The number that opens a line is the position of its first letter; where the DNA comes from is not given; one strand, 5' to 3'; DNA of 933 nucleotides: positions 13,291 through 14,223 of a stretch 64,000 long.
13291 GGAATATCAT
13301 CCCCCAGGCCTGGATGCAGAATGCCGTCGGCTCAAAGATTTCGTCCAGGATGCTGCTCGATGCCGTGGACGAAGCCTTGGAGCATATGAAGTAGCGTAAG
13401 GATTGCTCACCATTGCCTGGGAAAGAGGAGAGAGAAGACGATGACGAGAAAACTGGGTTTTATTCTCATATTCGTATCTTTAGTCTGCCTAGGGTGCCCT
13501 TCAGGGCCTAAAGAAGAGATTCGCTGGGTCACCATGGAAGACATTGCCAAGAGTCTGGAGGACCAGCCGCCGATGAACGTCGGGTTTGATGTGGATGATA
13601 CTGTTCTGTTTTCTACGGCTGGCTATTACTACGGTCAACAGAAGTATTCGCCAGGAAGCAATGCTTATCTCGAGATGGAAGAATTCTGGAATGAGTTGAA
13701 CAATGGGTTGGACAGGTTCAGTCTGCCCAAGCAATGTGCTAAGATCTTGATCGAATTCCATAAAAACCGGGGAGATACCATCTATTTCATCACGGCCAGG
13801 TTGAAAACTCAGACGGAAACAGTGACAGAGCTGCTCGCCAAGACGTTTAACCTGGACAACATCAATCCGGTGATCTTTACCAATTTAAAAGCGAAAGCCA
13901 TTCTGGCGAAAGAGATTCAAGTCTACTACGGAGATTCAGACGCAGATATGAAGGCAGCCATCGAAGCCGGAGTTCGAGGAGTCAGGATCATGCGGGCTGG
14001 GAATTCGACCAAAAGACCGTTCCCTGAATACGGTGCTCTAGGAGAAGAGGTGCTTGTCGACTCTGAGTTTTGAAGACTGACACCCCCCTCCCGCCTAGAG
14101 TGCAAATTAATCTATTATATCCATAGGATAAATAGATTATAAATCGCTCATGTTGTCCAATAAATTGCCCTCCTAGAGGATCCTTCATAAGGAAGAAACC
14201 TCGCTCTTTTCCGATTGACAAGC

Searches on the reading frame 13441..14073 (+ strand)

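Call 47: search_protein_families(library=pfam, proteins=[window:13441-14073:+], max_evalue=0.001)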
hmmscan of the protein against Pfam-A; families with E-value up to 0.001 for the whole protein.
window:13441-14073:+ (210 aa): 1 family
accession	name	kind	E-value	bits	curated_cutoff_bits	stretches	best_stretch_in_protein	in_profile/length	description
PF03767.20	Acid_phosphat_B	-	6.1e-16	59.1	27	1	34-189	65-225/230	HAD superfamily, subfamily IIIB (Acid phosphatase)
